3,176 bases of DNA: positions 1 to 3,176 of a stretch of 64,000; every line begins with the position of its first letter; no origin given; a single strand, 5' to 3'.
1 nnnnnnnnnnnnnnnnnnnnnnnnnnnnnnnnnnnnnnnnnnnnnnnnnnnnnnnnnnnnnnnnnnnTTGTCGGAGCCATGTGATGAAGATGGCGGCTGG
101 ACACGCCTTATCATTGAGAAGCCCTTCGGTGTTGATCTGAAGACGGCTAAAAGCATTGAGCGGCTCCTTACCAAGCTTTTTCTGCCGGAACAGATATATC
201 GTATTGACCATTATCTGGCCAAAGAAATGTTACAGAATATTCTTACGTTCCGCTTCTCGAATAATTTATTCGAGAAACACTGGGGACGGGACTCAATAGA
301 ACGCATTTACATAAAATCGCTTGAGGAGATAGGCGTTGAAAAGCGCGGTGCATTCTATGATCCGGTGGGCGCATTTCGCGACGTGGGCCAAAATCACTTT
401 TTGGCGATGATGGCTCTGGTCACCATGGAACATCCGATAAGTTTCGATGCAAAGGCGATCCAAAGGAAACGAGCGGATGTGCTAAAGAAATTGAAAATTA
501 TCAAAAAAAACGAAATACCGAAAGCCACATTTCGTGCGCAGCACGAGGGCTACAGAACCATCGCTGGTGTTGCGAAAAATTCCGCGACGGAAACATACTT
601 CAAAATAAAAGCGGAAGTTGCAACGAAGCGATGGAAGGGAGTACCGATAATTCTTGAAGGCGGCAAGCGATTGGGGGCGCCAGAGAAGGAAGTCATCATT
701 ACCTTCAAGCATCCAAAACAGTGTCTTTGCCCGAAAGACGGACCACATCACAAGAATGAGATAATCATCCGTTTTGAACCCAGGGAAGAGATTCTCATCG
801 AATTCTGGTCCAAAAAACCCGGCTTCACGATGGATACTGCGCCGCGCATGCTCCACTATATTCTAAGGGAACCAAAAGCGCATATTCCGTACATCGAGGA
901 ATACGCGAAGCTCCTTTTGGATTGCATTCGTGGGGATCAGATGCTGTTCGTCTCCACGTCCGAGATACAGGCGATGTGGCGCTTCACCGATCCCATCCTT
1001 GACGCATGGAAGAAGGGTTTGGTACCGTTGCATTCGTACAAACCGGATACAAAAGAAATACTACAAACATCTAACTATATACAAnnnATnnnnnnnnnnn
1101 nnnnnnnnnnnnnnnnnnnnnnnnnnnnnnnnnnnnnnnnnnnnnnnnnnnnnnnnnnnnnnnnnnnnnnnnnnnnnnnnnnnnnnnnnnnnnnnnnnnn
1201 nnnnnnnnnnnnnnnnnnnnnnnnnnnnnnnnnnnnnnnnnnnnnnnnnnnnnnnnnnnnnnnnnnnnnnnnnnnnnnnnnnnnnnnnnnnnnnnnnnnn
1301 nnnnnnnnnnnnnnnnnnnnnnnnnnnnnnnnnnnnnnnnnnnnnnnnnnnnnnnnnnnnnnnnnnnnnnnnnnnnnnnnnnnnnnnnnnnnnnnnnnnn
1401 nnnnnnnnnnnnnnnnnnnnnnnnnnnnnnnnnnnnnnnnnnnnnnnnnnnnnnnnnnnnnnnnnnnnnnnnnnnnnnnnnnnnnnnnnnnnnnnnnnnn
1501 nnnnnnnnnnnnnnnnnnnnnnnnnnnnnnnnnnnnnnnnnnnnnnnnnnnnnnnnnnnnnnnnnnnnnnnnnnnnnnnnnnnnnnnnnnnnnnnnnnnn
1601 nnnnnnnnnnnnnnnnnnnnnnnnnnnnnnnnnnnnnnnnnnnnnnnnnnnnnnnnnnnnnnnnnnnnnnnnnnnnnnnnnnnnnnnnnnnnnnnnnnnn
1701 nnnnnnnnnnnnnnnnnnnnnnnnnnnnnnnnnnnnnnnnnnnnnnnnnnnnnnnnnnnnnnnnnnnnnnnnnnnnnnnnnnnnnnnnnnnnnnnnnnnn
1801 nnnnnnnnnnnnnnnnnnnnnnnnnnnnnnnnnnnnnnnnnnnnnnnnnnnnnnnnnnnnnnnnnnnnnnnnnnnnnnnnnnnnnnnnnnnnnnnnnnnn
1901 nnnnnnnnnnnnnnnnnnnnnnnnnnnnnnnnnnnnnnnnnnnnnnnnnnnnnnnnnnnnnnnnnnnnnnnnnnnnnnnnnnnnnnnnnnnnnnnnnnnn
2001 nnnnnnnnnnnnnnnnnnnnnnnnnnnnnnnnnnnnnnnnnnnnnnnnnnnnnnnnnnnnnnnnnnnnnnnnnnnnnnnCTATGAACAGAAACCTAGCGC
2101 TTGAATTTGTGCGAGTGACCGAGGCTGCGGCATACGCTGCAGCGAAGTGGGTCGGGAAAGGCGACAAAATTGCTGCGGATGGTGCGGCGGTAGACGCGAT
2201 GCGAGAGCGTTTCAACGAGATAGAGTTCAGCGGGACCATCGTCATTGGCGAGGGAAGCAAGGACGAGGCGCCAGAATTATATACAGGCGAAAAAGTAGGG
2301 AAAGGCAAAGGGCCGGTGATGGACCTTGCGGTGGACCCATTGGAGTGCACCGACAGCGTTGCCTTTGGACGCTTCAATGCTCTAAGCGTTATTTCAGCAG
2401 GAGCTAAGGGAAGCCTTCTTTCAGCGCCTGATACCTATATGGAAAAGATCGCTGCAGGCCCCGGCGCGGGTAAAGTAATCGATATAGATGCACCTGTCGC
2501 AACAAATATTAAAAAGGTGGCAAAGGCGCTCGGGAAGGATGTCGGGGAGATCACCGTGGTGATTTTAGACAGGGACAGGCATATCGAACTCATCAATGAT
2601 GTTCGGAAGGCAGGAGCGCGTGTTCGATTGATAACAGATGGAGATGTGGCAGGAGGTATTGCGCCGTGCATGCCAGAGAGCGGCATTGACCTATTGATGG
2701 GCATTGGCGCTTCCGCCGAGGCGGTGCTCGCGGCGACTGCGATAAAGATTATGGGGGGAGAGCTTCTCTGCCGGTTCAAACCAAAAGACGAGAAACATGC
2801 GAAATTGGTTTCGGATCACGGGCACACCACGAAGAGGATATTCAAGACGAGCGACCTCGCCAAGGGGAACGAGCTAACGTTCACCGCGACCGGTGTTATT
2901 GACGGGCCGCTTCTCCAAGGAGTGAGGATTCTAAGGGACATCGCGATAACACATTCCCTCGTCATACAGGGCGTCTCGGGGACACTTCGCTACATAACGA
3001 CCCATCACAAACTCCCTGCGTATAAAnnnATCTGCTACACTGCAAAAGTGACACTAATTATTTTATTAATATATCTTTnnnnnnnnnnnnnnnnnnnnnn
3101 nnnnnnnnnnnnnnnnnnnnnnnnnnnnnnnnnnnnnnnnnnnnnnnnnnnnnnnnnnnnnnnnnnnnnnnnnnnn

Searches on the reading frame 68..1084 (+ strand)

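Call 57: search_protein_families(library=pfam, proteins=[window:68-1084:+], max_evalue=0.0001)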
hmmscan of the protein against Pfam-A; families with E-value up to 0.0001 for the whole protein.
window:68-1084:+ (339 aa): 2 families
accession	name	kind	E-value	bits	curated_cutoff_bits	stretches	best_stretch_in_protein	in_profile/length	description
PF02781.21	G6PD_C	-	2.5e-78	263.6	27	1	59-330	1-280/296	Glucose-6-phosphate dehydrogenase, C-terminal domain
PF00479.28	G6PD_N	-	3e-19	70.8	22.1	1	7-57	133-183/183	Glucose-6-phosphate dehydrogenase, NAD binding domain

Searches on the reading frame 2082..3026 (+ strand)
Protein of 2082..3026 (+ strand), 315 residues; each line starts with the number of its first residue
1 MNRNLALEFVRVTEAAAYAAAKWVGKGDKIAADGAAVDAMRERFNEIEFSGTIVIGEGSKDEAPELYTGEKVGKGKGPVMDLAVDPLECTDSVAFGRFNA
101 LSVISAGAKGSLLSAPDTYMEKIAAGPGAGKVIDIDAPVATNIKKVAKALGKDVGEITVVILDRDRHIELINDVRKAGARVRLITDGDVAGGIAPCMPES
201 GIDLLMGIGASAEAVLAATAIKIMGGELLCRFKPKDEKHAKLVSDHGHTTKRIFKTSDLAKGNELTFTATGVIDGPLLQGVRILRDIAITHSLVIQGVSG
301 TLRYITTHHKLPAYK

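Call 57: search_protein_families(library=pfam, proteins=[window:2082-3026:+], max_evalue=0.0001)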
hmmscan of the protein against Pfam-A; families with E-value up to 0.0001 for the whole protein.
window:2082-3026:+ (315 aa): 1 family
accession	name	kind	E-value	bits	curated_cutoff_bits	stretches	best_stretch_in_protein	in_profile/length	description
PF03320.18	FBPase_glpX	-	1.6e-124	415.2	27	1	3-309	1-307/307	Bacterial fructose-1,6-bisphosphatase, glpX-encoded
